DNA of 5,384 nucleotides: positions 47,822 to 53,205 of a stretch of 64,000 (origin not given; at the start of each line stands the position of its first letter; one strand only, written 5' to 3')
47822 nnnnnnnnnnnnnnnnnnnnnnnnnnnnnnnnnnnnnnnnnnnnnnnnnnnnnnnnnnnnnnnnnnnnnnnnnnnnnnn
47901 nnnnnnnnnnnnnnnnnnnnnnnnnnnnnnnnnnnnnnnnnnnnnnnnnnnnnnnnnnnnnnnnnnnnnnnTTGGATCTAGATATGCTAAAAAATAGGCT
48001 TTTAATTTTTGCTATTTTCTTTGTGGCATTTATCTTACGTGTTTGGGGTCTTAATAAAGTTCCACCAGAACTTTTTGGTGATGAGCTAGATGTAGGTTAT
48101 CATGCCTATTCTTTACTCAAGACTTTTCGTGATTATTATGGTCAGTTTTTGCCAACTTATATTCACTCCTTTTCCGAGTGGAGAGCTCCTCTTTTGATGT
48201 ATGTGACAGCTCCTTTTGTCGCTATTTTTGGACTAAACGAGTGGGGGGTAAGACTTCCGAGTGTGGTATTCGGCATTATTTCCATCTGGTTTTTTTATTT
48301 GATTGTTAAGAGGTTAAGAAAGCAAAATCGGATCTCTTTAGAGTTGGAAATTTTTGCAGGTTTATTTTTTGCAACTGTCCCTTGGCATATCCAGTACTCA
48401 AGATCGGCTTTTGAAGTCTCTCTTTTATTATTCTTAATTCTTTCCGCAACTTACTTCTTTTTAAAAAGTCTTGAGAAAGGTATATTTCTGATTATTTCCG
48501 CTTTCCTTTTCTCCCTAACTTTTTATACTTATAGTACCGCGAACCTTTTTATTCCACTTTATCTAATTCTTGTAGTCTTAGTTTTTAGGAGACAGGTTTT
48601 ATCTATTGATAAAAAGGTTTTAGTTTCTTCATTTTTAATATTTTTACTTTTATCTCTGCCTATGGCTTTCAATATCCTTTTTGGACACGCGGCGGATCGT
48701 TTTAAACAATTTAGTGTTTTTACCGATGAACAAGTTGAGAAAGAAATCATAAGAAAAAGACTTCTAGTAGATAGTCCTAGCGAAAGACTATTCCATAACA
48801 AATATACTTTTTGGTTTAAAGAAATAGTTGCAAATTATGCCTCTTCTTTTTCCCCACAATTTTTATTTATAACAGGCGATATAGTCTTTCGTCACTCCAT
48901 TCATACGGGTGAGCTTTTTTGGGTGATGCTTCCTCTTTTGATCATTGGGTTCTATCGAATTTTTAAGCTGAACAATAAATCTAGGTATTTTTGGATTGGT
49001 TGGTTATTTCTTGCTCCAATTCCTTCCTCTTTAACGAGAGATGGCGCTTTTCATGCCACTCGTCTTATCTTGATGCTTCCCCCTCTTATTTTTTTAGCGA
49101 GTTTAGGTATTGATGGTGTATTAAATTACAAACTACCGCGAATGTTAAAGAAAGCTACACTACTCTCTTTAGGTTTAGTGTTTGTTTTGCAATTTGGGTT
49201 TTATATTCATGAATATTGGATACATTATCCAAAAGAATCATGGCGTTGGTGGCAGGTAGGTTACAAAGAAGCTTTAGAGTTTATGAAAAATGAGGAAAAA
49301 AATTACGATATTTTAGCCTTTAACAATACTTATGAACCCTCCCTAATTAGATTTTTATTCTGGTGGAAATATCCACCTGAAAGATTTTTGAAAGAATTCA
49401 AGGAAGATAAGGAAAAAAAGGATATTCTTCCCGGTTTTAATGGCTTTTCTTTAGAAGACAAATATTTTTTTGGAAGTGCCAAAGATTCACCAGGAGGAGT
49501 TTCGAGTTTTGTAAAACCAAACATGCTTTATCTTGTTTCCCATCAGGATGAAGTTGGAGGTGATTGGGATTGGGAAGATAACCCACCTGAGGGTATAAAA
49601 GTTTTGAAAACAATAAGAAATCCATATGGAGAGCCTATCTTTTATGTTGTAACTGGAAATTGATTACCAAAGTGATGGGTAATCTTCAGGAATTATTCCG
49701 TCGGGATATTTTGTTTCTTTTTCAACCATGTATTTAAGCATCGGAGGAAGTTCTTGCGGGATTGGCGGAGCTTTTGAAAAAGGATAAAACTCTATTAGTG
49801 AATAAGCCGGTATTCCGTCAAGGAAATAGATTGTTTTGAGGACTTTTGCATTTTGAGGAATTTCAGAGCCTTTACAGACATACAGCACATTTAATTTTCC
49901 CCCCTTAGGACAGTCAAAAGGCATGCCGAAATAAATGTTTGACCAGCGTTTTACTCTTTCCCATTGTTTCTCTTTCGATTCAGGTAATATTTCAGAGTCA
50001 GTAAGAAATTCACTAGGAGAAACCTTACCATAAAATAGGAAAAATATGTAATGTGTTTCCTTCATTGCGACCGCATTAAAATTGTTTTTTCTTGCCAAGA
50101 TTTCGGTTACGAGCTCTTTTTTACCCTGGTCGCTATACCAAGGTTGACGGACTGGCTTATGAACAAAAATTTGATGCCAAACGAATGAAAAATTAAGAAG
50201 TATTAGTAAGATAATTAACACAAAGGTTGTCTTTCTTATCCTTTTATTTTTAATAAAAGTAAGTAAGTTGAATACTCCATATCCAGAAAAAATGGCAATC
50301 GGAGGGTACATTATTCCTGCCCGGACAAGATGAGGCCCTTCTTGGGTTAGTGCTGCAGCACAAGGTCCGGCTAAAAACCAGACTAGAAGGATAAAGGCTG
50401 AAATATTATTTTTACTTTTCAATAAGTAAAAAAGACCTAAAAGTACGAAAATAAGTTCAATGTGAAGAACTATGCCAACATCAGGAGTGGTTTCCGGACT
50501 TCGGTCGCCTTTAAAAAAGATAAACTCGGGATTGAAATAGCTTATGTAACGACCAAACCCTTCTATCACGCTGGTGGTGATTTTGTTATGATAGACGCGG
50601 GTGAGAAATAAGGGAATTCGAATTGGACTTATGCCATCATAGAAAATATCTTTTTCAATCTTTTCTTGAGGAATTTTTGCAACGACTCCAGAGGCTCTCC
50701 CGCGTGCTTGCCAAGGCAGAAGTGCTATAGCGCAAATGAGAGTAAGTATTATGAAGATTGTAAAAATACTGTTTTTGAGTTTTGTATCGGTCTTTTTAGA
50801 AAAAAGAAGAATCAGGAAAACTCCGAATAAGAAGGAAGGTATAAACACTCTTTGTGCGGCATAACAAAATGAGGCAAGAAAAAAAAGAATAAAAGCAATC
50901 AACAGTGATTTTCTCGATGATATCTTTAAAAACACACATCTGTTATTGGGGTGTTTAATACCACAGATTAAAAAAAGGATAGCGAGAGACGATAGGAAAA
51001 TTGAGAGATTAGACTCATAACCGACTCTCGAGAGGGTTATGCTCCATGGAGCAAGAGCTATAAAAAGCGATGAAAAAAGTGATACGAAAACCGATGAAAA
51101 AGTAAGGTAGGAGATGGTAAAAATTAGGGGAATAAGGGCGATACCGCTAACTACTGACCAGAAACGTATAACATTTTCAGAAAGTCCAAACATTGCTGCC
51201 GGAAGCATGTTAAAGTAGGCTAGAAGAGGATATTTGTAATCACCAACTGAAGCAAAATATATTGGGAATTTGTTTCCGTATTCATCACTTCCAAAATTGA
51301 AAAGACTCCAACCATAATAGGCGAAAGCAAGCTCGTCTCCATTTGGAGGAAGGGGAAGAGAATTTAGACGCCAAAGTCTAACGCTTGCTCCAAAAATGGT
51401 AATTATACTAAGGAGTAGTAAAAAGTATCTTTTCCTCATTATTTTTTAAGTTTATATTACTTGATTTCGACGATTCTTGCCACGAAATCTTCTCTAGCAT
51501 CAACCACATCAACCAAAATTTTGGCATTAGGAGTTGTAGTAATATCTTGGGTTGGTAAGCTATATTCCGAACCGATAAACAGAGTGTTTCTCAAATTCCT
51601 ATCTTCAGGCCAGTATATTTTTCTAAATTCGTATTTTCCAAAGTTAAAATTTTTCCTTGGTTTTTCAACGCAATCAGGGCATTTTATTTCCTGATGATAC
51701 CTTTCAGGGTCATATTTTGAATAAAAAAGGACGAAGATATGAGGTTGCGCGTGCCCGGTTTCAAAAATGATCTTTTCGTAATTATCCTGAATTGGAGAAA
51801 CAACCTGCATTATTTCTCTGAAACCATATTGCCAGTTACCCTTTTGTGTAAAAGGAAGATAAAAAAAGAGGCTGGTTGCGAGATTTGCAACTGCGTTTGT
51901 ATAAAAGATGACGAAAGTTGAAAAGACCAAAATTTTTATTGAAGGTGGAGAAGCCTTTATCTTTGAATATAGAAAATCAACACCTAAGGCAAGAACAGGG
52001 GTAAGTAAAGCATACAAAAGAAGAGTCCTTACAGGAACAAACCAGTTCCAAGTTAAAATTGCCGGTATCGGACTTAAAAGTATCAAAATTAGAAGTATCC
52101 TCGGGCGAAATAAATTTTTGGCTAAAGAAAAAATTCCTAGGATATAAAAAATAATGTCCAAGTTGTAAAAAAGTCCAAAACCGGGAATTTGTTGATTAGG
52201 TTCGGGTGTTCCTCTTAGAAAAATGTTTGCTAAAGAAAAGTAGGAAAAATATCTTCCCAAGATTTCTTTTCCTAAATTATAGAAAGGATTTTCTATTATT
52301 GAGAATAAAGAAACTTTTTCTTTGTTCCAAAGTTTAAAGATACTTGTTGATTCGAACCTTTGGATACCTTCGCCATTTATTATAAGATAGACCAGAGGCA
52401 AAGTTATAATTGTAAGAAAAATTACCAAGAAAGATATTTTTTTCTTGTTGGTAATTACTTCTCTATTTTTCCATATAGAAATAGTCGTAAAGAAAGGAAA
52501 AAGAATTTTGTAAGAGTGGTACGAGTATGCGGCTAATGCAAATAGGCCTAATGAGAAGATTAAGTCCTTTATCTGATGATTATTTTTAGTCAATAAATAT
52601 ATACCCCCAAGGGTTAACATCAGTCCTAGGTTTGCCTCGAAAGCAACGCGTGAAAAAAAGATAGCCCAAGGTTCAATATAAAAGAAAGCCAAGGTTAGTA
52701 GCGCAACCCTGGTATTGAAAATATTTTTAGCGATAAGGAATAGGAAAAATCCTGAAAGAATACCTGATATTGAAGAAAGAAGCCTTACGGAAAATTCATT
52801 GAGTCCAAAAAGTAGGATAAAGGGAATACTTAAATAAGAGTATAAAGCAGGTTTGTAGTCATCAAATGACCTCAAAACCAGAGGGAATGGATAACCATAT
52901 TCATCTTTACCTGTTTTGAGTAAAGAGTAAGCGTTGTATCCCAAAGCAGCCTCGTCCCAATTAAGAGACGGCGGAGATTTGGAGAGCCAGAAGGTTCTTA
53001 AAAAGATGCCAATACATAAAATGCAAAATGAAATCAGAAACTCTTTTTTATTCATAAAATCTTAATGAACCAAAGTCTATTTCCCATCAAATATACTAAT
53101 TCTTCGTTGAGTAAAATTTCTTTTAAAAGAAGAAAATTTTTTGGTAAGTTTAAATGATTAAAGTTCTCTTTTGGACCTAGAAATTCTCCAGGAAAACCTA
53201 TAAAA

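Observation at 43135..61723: Tandem array of ArnT/PMT_2-like paralogs sharing a novel conserved C-terminal extracytoplasmic domain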

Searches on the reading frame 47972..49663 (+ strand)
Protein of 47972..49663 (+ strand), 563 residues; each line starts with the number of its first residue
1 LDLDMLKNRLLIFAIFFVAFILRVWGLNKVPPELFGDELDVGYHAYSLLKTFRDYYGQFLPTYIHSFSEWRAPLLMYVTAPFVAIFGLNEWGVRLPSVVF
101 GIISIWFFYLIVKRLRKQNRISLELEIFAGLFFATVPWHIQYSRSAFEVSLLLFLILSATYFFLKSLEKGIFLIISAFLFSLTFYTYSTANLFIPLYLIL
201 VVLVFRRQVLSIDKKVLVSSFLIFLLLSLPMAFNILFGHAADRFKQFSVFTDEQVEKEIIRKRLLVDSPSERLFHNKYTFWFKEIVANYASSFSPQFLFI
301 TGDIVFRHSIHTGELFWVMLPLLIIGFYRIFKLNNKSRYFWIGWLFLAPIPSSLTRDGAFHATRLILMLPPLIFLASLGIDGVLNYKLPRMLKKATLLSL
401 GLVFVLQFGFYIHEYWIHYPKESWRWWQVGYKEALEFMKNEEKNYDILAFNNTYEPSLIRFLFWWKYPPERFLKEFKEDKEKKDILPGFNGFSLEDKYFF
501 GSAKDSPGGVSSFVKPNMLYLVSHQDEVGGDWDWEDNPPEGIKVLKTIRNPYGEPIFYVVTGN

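Call 4: search_protein_families(library=pfam, proteins=[window:47972-49663:+], max_evalue=0.01)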
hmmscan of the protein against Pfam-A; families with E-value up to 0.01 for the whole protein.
window:47972-49663:+ (563 aa): 1 family
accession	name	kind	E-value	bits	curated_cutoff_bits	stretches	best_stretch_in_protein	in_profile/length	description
PF13231.12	PMT_2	-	2.8e-13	50.8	26.1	1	72-228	3-155/160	Dolichyl-phosphate-mannose-protein mannosyltransferase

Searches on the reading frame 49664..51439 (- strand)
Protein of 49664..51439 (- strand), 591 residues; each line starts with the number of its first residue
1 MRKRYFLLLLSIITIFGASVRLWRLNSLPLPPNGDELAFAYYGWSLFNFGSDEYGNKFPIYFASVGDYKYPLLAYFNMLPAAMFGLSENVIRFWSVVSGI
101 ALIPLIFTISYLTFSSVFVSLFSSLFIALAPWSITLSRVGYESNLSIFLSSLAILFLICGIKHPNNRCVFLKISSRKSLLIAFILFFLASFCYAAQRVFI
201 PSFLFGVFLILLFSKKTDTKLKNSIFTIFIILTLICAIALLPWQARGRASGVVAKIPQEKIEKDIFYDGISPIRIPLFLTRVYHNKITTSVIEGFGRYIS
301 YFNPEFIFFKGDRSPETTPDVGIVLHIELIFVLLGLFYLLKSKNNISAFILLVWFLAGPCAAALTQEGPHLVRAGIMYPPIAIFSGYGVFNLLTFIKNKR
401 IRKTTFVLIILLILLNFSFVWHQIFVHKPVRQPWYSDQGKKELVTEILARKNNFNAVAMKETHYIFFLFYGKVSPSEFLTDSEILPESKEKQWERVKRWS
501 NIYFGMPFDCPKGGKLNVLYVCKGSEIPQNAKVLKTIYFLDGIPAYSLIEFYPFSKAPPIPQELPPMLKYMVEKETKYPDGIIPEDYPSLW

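Call 4: search_protein_families(library=pfam, proteins=[window:49664-51439:-], max_evalue=0.01)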
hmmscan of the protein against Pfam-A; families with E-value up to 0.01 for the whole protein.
window:49664-51439:- (591 aa): 0 families

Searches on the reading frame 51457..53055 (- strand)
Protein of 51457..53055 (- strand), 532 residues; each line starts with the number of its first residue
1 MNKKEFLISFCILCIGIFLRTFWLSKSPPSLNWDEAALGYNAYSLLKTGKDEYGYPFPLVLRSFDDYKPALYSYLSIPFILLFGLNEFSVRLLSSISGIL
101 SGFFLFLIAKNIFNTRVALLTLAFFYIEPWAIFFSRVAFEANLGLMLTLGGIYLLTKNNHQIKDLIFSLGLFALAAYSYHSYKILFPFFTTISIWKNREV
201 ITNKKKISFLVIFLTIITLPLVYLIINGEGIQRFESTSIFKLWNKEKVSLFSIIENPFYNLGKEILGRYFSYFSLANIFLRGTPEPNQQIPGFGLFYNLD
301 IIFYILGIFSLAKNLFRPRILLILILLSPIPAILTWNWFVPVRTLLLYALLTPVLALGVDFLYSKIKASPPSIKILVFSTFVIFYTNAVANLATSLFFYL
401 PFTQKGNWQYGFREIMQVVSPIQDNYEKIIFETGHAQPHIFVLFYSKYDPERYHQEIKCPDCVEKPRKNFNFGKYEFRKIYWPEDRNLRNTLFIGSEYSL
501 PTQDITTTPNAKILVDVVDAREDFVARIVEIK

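Call 4: search_protein_families(library=pfam, proteins=[window:51457-53055:-], max_evalue=0.01)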
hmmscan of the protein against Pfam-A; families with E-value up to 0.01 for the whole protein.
window:51457-53055:- (532 aa): 1 family
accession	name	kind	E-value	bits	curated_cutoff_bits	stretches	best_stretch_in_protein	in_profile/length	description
PF13231.12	PMT_2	-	6.6e-11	43.1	26.1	1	68-221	2-157/160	Dolichyl-phosphate-mannose-protein mannosyltransferase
